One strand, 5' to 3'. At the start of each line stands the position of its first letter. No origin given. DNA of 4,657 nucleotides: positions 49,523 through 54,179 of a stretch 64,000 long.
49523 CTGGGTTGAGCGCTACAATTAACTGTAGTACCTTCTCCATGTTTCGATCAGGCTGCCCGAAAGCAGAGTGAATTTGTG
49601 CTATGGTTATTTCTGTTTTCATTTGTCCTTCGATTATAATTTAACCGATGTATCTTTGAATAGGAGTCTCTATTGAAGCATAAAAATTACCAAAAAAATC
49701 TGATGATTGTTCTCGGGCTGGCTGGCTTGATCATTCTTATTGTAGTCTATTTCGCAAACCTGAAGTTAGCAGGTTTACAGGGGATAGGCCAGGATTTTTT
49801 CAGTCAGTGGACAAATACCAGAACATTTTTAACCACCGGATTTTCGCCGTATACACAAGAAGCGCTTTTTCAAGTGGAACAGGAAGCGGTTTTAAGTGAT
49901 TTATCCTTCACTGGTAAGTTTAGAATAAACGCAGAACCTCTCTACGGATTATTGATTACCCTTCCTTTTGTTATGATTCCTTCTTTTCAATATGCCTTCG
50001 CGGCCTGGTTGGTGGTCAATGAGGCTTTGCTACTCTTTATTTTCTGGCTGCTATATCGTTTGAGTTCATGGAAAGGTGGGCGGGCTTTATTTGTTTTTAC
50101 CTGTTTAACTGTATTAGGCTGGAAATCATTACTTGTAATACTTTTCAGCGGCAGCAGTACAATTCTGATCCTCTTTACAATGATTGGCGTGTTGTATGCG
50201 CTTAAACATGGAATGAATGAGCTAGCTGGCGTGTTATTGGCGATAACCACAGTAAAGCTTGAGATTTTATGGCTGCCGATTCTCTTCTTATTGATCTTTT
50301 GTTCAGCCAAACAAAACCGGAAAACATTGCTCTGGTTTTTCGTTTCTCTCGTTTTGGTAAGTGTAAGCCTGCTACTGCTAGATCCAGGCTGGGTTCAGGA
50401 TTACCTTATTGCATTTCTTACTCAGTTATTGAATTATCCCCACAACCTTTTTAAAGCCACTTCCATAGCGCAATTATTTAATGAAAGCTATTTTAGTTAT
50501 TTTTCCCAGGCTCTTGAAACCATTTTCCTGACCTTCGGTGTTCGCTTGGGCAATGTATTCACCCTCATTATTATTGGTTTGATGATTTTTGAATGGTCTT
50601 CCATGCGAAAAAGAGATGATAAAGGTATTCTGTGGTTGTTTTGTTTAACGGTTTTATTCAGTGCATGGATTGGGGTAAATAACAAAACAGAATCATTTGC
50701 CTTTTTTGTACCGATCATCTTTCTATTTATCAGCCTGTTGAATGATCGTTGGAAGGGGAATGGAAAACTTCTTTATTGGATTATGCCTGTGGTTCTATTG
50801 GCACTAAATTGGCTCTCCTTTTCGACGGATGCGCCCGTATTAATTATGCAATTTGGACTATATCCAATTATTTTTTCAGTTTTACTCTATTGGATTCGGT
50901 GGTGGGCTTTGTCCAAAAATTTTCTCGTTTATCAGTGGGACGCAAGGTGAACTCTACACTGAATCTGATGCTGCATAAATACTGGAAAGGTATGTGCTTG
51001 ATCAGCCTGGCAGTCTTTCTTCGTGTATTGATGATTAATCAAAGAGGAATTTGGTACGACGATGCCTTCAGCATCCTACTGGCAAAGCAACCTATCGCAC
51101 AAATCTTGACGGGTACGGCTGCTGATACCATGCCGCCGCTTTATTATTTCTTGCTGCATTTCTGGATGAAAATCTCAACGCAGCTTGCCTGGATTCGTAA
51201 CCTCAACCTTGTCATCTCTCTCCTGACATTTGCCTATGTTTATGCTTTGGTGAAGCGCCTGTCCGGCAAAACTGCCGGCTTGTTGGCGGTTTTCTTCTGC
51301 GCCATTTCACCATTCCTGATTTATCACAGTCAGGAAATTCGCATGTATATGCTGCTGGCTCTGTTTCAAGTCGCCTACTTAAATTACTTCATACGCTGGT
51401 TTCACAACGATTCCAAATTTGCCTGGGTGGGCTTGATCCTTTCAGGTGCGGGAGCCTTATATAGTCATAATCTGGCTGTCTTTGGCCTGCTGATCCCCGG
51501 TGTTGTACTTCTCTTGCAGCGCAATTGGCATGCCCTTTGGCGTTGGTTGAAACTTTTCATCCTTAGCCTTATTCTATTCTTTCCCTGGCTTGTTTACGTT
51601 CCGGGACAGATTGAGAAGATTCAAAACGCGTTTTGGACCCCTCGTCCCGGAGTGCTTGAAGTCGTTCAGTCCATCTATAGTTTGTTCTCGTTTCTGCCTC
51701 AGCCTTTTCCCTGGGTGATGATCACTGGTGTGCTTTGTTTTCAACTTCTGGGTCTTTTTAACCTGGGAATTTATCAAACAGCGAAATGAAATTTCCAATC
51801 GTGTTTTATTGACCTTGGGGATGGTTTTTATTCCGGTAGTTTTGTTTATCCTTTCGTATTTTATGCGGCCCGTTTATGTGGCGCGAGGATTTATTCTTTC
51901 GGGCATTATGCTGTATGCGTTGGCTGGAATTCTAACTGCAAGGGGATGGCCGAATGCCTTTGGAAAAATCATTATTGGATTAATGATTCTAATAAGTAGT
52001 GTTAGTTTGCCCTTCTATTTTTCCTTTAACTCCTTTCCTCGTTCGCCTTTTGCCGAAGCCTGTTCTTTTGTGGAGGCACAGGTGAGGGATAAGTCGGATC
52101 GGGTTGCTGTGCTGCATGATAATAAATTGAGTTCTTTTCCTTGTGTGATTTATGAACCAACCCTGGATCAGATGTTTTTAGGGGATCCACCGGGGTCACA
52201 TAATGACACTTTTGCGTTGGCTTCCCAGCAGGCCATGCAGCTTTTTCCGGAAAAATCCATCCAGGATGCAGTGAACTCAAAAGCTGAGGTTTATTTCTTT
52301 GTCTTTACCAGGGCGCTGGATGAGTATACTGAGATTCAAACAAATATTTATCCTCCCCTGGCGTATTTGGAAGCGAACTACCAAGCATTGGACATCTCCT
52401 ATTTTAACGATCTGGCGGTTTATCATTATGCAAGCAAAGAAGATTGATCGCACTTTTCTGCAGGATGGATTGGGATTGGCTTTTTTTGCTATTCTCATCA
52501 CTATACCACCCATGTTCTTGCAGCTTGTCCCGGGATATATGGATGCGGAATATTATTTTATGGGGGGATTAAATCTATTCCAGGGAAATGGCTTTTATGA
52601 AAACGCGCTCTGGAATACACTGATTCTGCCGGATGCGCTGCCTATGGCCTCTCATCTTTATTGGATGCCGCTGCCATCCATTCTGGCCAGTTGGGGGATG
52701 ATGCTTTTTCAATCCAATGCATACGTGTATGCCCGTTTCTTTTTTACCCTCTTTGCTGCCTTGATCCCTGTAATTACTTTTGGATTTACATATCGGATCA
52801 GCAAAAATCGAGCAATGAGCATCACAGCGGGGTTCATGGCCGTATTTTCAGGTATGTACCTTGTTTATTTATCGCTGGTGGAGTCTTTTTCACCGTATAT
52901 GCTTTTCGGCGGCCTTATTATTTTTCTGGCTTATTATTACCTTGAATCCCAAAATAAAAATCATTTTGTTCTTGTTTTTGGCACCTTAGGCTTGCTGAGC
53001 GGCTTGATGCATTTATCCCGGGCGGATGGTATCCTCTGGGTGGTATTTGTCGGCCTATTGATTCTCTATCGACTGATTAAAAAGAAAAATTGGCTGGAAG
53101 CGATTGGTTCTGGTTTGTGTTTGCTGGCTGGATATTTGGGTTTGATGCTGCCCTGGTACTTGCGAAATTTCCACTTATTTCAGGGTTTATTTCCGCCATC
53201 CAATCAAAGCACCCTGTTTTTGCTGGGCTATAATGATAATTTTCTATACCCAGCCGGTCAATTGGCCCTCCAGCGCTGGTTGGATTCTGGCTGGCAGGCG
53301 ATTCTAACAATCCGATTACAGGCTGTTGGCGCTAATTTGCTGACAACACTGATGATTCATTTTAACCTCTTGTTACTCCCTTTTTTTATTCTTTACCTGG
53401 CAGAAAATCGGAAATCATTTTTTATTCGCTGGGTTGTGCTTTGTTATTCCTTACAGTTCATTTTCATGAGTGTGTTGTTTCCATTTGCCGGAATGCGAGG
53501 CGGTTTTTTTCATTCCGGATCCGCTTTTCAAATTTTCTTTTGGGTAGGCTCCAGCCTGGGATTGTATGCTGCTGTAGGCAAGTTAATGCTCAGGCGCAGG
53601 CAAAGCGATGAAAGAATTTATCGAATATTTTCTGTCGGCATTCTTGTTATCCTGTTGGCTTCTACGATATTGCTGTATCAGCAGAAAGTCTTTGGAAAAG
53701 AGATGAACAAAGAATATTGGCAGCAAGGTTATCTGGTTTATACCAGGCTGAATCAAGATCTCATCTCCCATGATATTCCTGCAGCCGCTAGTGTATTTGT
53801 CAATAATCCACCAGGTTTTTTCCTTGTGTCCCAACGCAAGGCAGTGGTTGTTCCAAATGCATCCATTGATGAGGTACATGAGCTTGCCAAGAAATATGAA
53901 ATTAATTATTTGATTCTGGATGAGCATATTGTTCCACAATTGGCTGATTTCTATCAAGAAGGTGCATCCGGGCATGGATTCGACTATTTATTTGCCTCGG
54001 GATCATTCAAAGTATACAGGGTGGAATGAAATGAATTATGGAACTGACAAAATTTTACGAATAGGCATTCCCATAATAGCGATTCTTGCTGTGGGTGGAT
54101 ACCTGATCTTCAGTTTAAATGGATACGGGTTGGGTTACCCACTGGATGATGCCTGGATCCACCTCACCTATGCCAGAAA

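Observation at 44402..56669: Array of seven paralogous GT-C-fold (ArnT/PMT/GT39-like) membrane glycosyltransferase-like genes with embedded nitrilase and a soluble histidine kinase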

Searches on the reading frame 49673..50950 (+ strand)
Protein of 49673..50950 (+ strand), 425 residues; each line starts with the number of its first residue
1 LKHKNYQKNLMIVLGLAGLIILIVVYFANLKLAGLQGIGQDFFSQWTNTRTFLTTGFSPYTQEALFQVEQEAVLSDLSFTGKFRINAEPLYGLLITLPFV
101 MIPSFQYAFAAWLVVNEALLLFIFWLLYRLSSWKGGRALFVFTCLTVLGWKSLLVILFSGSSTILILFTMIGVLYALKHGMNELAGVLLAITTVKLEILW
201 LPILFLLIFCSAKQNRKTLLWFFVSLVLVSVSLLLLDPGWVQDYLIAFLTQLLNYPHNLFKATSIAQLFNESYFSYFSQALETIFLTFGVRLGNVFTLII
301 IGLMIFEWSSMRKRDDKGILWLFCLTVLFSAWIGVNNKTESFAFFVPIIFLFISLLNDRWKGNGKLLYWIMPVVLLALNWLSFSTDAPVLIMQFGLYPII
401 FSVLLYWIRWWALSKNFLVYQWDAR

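Call 4: search_protein_families(library=pfam, proteins=[window:49673-50950:+], max_evalue=0.1)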
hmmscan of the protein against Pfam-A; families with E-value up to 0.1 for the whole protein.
window:49673-50950:+ (425 aa): 1 family
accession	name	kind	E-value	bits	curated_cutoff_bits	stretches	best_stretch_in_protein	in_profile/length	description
PF09594.16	GT87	-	3e-10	40.7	25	1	89-330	4-236/237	Glycosyltransferase family 87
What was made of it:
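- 49673..50950 (+): Gene D: 425-aa GT87-family (PimE-type) GT-C protein with no C-terminal domain. Pfam GT87 scores 40.7 bits, above the cutoff of 25 (call 4).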

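Call 5: search_protein_families(library=ncbifam, proteins=[window:49673-50950:+], max_evalue=0.1)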
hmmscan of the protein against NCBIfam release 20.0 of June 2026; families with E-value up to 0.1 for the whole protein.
window:49673-50950:+ (425 aa): 0 families

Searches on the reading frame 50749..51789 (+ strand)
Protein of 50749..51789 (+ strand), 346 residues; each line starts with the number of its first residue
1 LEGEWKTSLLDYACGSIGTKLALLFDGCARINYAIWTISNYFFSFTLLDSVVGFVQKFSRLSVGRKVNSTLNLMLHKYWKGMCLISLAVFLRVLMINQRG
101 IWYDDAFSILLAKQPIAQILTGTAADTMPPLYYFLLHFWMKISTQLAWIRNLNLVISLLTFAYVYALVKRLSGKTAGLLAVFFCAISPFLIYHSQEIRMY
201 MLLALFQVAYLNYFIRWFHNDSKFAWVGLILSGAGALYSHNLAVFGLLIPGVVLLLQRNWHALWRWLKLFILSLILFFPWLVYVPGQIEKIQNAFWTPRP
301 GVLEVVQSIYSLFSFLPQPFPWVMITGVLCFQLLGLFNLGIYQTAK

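Call 4: search_protein_families(library=pfam, proteins=[window:50749-51789:+], max_evalue=0.1)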
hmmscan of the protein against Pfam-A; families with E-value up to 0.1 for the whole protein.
window:50749-51789:+ (346 aa): 1 family
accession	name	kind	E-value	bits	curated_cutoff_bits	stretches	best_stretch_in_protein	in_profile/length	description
PF13231.12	PMT_2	-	8e-11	42.8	26.1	1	129-283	3-160/160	Dolichyl-phosphate-mannose-protein mannosyltransferase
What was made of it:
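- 50902..52447 (+): Gene E: PMT_2-type GT-C protein (493-514 aa). In this window it is broken by a +1 frameshift at about 51735-51767, read here as an assembly artefact. Pfam PMT_2 scores 42.8 bits (call 4).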

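Call 5: search_protein_families(library=ncbifam, proteins=[window:50749-51789:+], max_evalue=0.1)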
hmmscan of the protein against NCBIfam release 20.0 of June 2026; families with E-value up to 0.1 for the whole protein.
window:50749-51789:+ (346 aa): 1 family
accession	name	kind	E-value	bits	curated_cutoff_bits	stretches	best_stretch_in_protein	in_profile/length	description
TIGR03663.1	TIGR03663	subfamily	0.013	14.5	126.25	1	143-226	67-148/435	flippase activity-associated protein Agl23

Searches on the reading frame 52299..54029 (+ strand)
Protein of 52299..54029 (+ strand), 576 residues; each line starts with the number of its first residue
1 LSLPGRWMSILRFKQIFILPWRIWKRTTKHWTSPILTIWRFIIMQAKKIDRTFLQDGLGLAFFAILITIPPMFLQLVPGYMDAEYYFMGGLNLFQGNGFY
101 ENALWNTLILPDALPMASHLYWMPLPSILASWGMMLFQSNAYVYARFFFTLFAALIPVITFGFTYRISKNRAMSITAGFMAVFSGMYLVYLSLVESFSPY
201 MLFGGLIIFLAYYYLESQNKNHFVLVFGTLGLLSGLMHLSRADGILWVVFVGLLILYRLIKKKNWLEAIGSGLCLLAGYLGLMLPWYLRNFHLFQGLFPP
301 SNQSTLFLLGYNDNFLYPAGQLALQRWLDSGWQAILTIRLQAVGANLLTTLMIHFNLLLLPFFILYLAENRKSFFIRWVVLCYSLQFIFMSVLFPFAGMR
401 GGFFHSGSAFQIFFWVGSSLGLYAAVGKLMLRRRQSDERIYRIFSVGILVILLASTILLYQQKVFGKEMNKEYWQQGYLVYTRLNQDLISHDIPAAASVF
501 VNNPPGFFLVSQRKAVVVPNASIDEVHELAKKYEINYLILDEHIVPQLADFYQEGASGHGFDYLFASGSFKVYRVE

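Call 4: search_protein_families(library=pfam, proteins=[window:52299-54029:+], max_evalue=0.1)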
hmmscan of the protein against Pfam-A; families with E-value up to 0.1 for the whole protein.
window:52299-54029:+ (576 aa): 0 families

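Call 5: search_protein_families(library=ncbifam, proteins=[window:52299-54029:+], max_evalue=0.1)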
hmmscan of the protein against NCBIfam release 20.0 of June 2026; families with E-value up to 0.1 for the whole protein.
window:52299-54029:+ (576 aa): 0 families

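Call 10: search_solved_structures(query=window:52428-54029:+, max_evalue=10)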
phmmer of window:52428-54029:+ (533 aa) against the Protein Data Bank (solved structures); distinct sequences matched with E-value up to 10: 1.
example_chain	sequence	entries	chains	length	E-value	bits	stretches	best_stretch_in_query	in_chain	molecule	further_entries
9rql_A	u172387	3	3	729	0.07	15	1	76-336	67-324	Protein O-mannosyl-transferase TMEM260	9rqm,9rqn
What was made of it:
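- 52428..54029 (+): Gene F: 533-aa GT-C protein. It is the hub of the remote-homology network. There is a weak PDB hit to TMEM260 O-mannosyltransferase, E = 0.07 (call 10).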

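Call 38: find_homologous_proteins(query=window:52428-54029:+, max_evalue=0.001)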
Query window:52428-54029:+ (533 aa): 556 proteins with E <= 0.001 among 8000 candidates; the best 120 are listed.
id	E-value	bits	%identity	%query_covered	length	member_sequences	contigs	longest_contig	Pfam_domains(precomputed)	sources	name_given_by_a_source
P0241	0.0e+0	1189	100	100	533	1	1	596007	-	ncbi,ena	-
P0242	3.6e-260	882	73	100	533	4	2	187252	-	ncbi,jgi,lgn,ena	-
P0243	6.1e-228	776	63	100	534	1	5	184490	-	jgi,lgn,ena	jgi:hypothetical protein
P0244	9.1e-212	723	77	79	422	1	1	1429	-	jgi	jgi:hypothetical protein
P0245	1.9e-188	646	56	100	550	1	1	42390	-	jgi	jgi:hypothetical protein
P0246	1.2e-181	623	53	100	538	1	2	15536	-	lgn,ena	-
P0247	3.4e-174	599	55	94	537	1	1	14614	-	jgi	jgi:hypothetical protein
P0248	2.7e-165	569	51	99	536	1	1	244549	-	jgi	jgi:hypothetical protein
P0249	6.3e-161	555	52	94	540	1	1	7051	-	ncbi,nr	ncbi:MAG: hypothetical protein JEZ00_21560 [Anaerolineaceae bacterium]|nr:hypothetical protein [Anae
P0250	5.3e-105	370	40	96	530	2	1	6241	-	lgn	-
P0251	2.8e-101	358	37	94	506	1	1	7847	-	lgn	-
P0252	6.0e-101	357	37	94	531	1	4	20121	-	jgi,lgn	jgi:hypothetical protein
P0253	1.9e-100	355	36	96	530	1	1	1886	-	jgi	jgi:hypothetical protein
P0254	1.0e-99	353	38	95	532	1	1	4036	-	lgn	-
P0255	1.6e-99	352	37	97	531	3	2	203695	-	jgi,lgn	jgi:uncharacterized membrane protein (UPF0136 family)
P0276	3.8e-93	331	37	93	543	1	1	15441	PF02366.25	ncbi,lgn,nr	ncbi:MAG: hypothetical protein HPY76_10300 [Anaerolineae bacterium]|nr:hypothetical protein [Anaerol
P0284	3.8e-92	328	36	94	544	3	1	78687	PF13231.13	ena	-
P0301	7.1e-91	324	35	94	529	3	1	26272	PF13231.13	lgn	-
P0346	7.1e-87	310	35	98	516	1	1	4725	PF13231.13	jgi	jgi:hypothetical protein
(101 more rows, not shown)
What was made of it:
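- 52428..54029 (+): Some orthologs carry precomputed PF13231 or PF02366 hits (call 38).
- On Pfam PMT_2 (PF13231): A few F orthologs carry PF13231 or PF02366 (call 38).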

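Call 41: search_solved_structures(query=A3, max_evalue=10, show_alignments=1)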
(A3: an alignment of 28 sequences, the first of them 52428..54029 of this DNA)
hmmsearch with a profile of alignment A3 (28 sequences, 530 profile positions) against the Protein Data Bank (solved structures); distinct sequences matched with E-value up to 10: 3.
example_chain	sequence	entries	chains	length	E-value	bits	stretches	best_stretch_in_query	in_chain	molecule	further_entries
6ynx_n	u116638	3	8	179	0.8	11.6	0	496-526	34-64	ATPTT8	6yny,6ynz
6z16_G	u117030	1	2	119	1.4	10.7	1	97-162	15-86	Multisubunit Na+/H+ antiporter, G subunit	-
5lsj_D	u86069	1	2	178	2.2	10.1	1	413-506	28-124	Kinetochore-associated protein DSN1 homolog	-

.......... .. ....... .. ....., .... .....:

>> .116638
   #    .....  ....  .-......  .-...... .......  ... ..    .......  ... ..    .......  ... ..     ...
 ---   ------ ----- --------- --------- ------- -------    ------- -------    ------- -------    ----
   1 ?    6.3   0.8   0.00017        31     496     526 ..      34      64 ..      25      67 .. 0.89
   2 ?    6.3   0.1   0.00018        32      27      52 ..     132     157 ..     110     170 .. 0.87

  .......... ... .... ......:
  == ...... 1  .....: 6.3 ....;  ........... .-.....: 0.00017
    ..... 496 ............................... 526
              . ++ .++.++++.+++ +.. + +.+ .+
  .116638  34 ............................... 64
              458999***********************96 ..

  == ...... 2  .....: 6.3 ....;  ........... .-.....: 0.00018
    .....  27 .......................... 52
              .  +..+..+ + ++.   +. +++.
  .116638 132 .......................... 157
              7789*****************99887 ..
